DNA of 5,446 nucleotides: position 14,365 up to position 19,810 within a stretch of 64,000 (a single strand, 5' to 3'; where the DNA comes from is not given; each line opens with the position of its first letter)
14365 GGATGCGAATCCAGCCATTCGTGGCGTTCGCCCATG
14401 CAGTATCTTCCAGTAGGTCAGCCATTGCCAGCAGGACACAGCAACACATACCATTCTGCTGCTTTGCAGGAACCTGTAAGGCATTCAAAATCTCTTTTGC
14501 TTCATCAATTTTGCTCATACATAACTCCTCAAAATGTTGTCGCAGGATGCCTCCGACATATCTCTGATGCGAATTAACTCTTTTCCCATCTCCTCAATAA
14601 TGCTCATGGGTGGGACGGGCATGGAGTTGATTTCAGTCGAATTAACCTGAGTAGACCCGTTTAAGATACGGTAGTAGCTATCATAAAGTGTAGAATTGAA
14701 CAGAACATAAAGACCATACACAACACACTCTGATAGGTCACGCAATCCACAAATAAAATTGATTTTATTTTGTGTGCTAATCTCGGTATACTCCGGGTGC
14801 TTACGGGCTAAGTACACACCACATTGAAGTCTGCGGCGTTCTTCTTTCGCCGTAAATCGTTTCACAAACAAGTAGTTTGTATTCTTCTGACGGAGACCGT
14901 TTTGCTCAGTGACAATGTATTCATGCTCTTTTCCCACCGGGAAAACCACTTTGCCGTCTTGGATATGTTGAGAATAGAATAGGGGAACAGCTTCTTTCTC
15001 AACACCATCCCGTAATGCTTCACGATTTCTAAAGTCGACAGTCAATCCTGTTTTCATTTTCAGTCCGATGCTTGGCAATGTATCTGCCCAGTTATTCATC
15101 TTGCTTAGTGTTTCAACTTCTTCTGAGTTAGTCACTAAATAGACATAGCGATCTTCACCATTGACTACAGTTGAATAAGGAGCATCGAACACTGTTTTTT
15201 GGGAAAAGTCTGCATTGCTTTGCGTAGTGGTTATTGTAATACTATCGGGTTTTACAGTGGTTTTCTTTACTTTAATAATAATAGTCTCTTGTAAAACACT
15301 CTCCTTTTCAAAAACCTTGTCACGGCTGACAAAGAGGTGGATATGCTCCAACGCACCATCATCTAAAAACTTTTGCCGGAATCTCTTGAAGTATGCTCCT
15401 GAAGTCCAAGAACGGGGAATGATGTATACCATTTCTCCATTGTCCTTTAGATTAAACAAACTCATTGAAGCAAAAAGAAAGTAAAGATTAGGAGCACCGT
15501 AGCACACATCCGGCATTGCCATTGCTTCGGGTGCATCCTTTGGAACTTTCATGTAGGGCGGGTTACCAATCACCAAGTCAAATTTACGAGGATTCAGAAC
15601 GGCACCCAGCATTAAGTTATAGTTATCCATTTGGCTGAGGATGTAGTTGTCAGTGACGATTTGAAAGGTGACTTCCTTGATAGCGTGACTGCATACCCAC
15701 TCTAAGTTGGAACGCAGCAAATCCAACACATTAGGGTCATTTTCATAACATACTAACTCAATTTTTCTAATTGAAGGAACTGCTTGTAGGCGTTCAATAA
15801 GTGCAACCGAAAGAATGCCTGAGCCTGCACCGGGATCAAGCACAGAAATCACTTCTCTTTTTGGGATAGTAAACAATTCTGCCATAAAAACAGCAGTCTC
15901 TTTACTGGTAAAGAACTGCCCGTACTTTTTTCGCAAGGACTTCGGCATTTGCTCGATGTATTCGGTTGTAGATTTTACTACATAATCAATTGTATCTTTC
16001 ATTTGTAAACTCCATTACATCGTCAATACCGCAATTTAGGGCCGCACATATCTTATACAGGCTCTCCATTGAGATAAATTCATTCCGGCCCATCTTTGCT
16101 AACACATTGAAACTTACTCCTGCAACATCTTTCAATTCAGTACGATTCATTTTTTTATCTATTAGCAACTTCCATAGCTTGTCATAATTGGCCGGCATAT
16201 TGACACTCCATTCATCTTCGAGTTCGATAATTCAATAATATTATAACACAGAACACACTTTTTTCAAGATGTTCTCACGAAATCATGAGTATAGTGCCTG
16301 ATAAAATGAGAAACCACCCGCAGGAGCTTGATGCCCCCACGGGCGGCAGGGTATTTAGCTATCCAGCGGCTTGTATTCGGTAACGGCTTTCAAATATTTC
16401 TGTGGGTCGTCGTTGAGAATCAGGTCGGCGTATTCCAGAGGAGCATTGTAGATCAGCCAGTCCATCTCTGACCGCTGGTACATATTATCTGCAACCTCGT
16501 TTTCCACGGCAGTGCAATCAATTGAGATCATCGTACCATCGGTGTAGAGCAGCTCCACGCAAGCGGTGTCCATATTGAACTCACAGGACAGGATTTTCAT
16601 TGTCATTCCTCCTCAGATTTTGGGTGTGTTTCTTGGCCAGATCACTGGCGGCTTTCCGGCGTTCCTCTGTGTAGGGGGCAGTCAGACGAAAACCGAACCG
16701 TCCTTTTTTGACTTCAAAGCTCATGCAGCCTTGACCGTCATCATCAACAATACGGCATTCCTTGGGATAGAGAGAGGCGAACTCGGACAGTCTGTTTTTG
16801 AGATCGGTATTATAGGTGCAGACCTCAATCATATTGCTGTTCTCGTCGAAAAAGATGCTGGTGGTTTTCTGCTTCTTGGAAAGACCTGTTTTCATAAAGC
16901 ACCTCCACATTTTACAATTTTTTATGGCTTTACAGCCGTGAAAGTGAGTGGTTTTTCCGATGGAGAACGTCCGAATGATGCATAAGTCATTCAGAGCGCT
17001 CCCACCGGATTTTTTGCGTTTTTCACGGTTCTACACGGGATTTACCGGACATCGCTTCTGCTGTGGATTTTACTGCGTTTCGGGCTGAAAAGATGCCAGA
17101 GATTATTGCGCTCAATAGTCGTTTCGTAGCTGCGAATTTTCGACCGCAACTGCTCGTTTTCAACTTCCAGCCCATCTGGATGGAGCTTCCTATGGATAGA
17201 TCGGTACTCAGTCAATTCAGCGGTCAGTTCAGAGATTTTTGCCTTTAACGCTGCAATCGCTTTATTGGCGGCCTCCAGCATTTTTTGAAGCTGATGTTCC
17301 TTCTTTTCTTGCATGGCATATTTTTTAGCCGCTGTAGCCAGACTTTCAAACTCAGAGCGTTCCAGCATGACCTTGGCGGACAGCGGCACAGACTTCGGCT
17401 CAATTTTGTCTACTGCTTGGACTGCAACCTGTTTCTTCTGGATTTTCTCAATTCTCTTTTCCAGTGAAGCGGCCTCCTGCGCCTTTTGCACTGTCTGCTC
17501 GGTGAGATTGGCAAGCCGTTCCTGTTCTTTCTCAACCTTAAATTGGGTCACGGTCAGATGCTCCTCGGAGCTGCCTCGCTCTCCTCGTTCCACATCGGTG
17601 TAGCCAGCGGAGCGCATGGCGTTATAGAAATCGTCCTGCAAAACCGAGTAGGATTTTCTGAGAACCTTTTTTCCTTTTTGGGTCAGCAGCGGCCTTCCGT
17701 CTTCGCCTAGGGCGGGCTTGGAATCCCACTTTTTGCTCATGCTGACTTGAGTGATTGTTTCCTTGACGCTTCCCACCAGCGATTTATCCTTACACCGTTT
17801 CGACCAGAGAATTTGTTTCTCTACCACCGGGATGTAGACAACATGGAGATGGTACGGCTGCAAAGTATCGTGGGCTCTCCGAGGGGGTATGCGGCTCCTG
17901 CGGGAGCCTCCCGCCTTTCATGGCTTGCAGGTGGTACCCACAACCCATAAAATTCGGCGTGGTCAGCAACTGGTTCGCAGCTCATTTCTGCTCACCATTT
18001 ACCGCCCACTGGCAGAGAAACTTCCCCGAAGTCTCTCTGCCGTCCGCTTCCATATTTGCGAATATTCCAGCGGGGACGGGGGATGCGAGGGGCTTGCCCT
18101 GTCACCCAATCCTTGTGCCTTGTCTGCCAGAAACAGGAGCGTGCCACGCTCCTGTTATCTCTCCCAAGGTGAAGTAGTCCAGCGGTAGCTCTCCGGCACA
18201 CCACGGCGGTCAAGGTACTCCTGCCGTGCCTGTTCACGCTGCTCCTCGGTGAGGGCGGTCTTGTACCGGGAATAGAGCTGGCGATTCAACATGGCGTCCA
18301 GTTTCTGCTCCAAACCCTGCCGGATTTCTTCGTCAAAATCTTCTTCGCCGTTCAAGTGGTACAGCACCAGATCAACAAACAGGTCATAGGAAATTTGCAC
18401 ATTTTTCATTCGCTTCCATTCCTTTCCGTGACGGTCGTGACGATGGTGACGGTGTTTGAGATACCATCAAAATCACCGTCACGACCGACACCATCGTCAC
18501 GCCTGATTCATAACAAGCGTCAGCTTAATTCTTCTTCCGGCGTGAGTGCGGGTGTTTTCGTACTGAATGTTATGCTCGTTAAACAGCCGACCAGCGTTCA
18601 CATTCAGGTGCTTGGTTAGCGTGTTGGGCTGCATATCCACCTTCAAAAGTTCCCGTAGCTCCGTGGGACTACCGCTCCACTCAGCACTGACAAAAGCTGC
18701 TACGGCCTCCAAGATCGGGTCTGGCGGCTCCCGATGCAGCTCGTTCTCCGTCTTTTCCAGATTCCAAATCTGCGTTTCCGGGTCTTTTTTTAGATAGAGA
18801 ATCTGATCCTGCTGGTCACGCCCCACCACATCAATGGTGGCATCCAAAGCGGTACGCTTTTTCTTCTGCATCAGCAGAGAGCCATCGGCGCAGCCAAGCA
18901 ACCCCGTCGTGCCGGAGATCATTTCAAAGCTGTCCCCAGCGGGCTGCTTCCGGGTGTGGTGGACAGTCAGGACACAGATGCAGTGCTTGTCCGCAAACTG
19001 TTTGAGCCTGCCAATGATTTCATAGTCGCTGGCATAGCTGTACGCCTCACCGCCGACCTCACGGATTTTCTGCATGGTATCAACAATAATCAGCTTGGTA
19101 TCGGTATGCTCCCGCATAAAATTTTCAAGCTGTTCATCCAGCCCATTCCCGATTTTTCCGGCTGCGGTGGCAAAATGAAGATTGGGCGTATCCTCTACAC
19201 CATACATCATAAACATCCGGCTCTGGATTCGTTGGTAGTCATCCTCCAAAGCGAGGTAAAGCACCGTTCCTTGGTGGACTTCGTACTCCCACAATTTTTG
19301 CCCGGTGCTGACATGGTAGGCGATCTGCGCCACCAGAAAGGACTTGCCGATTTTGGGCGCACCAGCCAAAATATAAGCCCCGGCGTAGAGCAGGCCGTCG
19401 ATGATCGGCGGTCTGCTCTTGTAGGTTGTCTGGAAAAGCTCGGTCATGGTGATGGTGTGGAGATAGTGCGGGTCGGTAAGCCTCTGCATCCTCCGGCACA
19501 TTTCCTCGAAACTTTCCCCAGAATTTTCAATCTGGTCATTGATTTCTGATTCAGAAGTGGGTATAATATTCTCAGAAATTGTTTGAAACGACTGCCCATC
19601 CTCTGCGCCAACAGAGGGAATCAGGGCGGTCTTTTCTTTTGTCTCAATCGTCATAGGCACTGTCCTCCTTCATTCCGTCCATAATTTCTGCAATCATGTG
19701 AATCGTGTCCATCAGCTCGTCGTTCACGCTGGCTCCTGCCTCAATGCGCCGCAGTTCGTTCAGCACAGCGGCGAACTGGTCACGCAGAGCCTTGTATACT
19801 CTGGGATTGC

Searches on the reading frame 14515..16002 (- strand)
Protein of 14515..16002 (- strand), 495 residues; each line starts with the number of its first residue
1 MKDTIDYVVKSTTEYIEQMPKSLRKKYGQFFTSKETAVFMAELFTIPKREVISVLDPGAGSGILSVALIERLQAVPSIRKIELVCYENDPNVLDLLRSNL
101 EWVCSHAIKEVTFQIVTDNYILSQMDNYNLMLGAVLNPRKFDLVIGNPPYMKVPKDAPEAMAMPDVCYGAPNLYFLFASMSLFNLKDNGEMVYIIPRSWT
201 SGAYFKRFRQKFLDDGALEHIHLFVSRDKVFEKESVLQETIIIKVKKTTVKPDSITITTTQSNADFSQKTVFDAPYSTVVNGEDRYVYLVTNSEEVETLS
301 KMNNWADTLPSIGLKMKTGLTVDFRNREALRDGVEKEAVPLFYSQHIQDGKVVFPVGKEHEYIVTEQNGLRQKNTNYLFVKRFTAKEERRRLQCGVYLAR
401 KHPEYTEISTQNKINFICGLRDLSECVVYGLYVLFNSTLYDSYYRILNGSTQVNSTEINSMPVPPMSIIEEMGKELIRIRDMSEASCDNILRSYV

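Call 3: search_protein_families(library=pfam, proteins=[window:14515-16002:-], max_evalue=1)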
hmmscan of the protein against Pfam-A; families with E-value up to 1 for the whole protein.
window:14515-16002:- (495 aa): 8 families
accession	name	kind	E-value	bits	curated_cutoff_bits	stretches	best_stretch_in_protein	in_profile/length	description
PF07669.17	Eco57I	-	6.9e-18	65.7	25.3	1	126-231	69-171/171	Eco57I restriction-modification methylase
PF02384.22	N6_Mtase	-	3.2e-11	43.5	20.4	1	19-257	17-243/311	N-6 DNA Methylase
PF05175.20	MTS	-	0.0014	18.7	23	1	45-152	26-110/170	Methyltransferase small domain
PF00398.26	RrnaAD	-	0.0085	15.7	24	1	23-104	4-74/263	Ribosomal RNA adenine dimethylase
PF03602.21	Cons_hypoth95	-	0.023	14.8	24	1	53-153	44-126/182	Conserved hypothetical protein 95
PF01135.25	PCMT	-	0.055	13.7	20.3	1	23-104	48-130/210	Protein-L-isoaspartate(D-aspartate) O-methyltransferase (PCMT)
PF06325.19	PrmA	-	0.091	12.7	22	1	51-68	163-179/296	Ribosomal protein L11 methyltransferase (PrmA)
PF13847.12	Methyltransf_31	-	0.24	11.5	27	1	52-147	5-81/145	Methyltransferase domain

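Call 15: search_protein_families(library=padloc, proteins=[window:14515-16002:-], max_evalue=0.01)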
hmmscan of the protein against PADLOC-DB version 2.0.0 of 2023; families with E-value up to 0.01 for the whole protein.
window:14515-16002:- (495 aa): 39 families (the best 25 are shown)
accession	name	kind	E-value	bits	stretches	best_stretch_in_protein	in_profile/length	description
PDLC03227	MTase_II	-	9.4e-109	362.5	1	1-492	1-485/494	Type II methyltransferase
PDLC03359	MTase_II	-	6.5e-72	240.9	1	23-491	31-511/840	Type II methyltransferase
PDLC03338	MTase_II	-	1.7e-43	147.3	1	15-482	117-586/604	Type II methyltransferase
PDLC03248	MTase_II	-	8.5e-26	88.8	1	21-298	3-247/521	Type II methyltransferase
PDLC04134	mad2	-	3.1e-21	73.8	1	21-253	264-452/492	mads_2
PDLC03237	MTase_II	-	5.2e-19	65.7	2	169-467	281-577/1036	Type II methyltransferase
PDLC03331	MTase_II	-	8.9e-15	52.4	1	13-294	15-273/541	Type II methyltransferase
PDLC03719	oMTase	-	5.3e-14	50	1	9-216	7-186/387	orphan methyltransferase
PDLC03267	MTase_II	-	1.3e-13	48.7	1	22-312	8-284/539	Type II methyltransferase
PDLC03335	MTase_II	-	2.4e-12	44.3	1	13-245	64-304/607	Type II methyltransferase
PDLC03365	MTase_II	-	1.2e-10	38.9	1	5-159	19-170/578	Type II methyltransferase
PDLC03226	MTase_II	-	1.3e-10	38.5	1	22-212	11-203/579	Type II methyltransferase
PDLC03022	MTase_I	-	5.8e-10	36.1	1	16-221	174-384/857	Type I methyltransferase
PDLC03282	MTase_II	-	7.2e-10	36.7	1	139-247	79-186/386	Type II methyltransferase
PDLC03313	MTase_II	-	9.3e-10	35.6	1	26-319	21-337/563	Type II methyltransferase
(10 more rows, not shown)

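Call 19: find_encoding_contigs(protein=window:14515-16002:-, flank=10000, max_places=8)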
Protein window:14515-16002:- (495 aa): 1 contig read that carries it; 1 place shown.
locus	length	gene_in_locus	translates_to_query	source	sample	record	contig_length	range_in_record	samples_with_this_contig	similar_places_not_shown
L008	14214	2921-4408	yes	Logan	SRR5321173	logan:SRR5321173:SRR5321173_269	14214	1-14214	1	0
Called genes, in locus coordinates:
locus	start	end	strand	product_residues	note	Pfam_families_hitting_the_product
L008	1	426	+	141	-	?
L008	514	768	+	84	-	-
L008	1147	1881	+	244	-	-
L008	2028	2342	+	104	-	-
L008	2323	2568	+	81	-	PF19537:DUF6061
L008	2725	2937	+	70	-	PF13443:HTH_26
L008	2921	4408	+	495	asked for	PF02384:N6_Mtase, PF07669:Eco57I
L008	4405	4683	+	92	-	PF17728:BsuBI_PstI_RE_N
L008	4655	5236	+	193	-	PF00717:Peptidase_S24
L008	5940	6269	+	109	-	PF03992:ABM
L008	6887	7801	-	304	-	PF04072:LCM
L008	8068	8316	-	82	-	-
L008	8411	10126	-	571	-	PF00920:ILVD_EDD_N, PF24877:ILV_EDD_C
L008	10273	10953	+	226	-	PF00392:GntR, PF07729:FCD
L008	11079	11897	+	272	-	PF01522:Polysacc_deac_1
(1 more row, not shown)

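Call 24: find_related_loci(query=window:14515-16002:-, collection=genome_contigs, flank=7000)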
Query window:14515-16002:- (495 aa) in genome_contigs; peptide patterns used: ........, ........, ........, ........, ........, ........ (x = any residue, [..] = any of these).
118 stretches matched a pattern; 65 encode a relative of the query (tblastn E <= 1e-3); 65 distinct loci.
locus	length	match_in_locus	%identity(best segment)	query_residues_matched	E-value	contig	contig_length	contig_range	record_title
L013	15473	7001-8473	81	5-495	0e+0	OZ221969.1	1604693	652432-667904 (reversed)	Lancefieldella sp. Marseille-QA0953 genome assembly, chromosome: contig00001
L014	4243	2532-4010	80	3-495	0e+0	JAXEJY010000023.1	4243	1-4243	MAG: Pyramidobacter sp. isolate SUG3725 k141_2044736, whole genome shotgun sequence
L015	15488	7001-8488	80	1-495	0e+0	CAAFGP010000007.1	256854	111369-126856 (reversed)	MAG TPA_asm: uncultured Sutterella sp., isolate HGM19494, WGS project CAAFGP010000000 data, contig: SRS142712_7_k99_4832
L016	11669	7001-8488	80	1-495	0e+0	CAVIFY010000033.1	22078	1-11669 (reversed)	Bifidobacteriaceae bacterium isolate G02630-L1_cleanbin_000014 genome assembly, contig: Spades_G02630-L1_contig_1124, wh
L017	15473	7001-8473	79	5-495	0e+0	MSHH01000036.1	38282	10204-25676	MAG: Oscillospiraceae bacterium Zagget6 zag_T1_merged_singles_contig_2790, whole genome shotgun sequence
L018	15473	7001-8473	78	5-494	0e+0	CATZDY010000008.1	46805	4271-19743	MAG TPA_asm: uncultured Peptococcaceae bacterium isolate ERR9762708_bin.56_MetaWRAP_v1.3_MAG genome assembly, contig: ER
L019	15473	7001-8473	77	5-495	0e+0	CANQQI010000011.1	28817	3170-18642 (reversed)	MAG: uncultured Oscillospiraceae bacterium isolate Lapin-011__bin95 genome assembly, contig: Lapin-011__NODE_1513_length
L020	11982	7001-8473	79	5-495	0e+0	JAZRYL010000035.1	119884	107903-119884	MAG: Clostridia bacterium isolate T1900044950_TA20190003.MAGScoT_cleanbin_000006 SGB_3589_k141_2472372, whole genome sho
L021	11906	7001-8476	77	5-495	0e+0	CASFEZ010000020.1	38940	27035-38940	uncultured Eubacteriales bacterium isolate A47_L1_357357_idba_bin.141 genome assembly, contig: A47_L1_357357_idba_bin.14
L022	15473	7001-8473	77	5-495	0e+0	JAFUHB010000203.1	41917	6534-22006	MAG: Clostridia bacterium isolate RGIG4488 Roe_deer_Omasum.Co__c774474, whole genome shotgun sequence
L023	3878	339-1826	74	1-495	0e+0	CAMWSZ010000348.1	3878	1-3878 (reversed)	MAG TPA_asm: uncultured Clostridia bacterium isolate SRR14411324_bin.1_metawrap_v1.3_MAG genome assembly, contig: NODE.7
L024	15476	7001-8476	75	5-495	0e+0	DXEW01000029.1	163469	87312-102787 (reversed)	MAG TPA_asm: Candidatus Borkfalkia faecavium isolate 2189 CHK54__C374500_L163469_SAMEA104467243, whole genome shotgun se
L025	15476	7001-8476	74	5-495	0e+0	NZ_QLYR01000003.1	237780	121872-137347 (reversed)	Hydrogeniiclostridium mannosilyticum strain ASD2818 NODE_3_length_237780_cov_81.079523, whole genome shotgun sequence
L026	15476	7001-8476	74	5-495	0e+0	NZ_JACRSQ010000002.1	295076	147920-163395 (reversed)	Bianquea renquensis strain NSJ-32 H6_ctg0002, whole genome shotgun sequence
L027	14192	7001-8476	74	5-495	0e+0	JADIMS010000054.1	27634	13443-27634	MAG: Candidatus Avitreponema avistercoris isolate B3-4054 B3M34__C105059_L27634_SRR9113706, whole genome shotgun sequenc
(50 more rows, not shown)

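Call 39: search_protein_families(library=ncbifam, proteins=[window:14515-16002:-], max_evalue=0.001)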
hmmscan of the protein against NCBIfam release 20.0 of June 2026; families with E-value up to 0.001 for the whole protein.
window:14515-16002:- (495 aa): 5 families
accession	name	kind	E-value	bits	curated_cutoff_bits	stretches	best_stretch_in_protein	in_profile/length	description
TIGR02987.1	met_A_Alw26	exception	3.4e-21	75.6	353.5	2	172-469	173-458/523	Alw26I/Eco31I/Esp3I family type II restriction adenine-specific DNA-methyltransferase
TIGR03534.1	RF_mod_PrmC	equivalog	6e-08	32.4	199.1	1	45-153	83-169/253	peptide chain release factor N(5)-glutamine methyltransferase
NF033455.1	BREX_6_MTaseX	exception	2.5e-07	28.6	900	1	139-306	553-720/1319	BREX-6 system adenine-specific DNA-methyltransferase PglX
NF033452.1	BREX_1_MTaseX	exception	3e-07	28.7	500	1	138-276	505-646/1210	BREX-1 system adenine-specific DNA-methyltransferase PglX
TIGR00497.1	hsdM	equivalog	4.9e-05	22.2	242.75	1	3-151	175-317/515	type I restriction-modification system subunit M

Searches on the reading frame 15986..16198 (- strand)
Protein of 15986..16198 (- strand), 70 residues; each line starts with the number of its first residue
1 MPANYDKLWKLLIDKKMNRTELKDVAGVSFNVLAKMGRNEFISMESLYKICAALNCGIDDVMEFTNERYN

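Call 3: search_protein_families(library=pfam, proteins=[window:15986-16198:-], max_evalue=1)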
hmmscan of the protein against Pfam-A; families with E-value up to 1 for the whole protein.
window:15986-16198:- (70 aa): 2 families
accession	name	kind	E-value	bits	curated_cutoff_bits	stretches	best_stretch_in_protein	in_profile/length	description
PF13443.12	HTH_26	-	1.4e-14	54.6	22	1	7-65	1-61/63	Cro/C1-type HTH DNA-binding domain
PF01381.28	HTH_3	-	7.2e-05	23.2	23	1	12-60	5-54/55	Helix-turn-helix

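Call 39: search_protein_families(library=ncbifam, proteins=[window:15986-16198:-], max_evalue=0.001)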
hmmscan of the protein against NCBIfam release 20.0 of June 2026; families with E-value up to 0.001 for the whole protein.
window:15986-16198:- (70 aa): 1 family
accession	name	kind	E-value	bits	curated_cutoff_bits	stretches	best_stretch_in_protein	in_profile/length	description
NF000090.1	trans_reg_VanU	equivalog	9.8e-19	67.4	150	1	2-65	2-65/75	glycopeptide resistance transcriptional regulator VanU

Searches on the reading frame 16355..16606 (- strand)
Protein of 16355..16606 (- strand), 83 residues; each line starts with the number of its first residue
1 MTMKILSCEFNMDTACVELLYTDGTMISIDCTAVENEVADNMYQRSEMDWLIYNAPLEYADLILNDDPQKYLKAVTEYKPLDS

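Call 22: search_protein_families(library=pfam, proteins=[window:16355-16606:-], max_evalue=0.001)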
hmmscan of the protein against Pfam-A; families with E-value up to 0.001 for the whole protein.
window:16355-16606:- (83 aa): 1 family
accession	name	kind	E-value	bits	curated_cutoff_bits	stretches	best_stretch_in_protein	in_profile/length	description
PF19537.4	DUF6061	-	8.2e-43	144.4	23.7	1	3-82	2-81/81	Family of unknown function (DUF6061)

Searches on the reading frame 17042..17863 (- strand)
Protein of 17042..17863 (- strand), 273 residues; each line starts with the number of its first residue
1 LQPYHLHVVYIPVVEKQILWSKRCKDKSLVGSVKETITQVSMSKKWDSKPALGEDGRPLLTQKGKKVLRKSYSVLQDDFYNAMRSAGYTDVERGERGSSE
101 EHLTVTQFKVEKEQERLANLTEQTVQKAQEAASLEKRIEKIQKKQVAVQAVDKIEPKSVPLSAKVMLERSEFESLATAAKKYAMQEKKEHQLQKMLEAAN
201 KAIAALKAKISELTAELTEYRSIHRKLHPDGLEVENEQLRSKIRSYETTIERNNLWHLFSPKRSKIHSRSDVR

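Call 22: search_protein_families(library=pfam, proteins=[window:17042-17863:-], max_evalue=0.001)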
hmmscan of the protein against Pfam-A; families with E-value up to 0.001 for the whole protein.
window:17042-17863:- (273 aa): 1 family
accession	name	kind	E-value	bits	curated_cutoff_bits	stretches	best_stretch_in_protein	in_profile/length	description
PF01076.25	Mob_Pre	-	1.4e-05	25.4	25.5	0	69-109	156-195/196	Plasmid recombination enzyme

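Call 56: search_protein_families(library=pfam, proteins=[window:17042-17863:-], max_evalue=0.1)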
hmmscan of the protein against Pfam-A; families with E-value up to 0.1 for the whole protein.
window:17042-17863:- (273 aa): 4 families
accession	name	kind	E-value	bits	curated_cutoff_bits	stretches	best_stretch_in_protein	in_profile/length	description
PF01076.25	Mob_Pre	-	1.4e-05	25.4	25.5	1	69-109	156-195/196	Plasmid recombination enzyme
PF13334.11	DUF4094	-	0.024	15.5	24.5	1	166-222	33-89/90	Domain of unknown function (DUF4094)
PF07558.16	Shugoshin_N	-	0.073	13.3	30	0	205-219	18-32/45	Shugoshin N-terminal coiled-coil region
PF13863.11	DUF4200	-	0.097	13.5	29.7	1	176-221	62-107/119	Domain of unknown function (DUF4200)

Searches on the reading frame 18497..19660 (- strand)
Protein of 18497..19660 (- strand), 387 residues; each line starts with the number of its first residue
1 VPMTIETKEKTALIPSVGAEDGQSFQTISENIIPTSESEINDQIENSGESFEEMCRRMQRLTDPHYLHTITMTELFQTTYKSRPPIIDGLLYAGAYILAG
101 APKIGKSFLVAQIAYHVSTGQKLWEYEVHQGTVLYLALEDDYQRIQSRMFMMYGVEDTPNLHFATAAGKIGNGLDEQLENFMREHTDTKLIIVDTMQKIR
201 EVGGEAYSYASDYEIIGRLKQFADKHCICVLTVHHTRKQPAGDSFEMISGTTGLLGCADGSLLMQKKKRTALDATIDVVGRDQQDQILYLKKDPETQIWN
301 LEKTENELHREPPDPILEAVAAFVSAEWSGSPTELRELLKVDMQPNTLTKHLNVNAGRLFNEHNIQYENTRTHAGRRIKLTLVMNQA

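Call 22: search_protein_families(library=pfam, proteins=[window:18497-19660:-], max_evalue=0.001)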
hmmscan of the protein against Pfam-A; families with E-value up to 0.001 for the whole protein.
window:18497-19660:- (387 aa): 2 families
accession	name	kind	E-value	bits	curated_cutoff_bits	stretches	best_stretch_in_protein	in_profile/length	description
PF13481.12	AAA_25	-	1.3e-25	90.6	27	1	75-239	14-193/195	AAA domain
PF03796.21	DnaB_C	-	4.5e-05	23.4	27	1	86-197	12-111/255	DnaB-like helicase C terminal domain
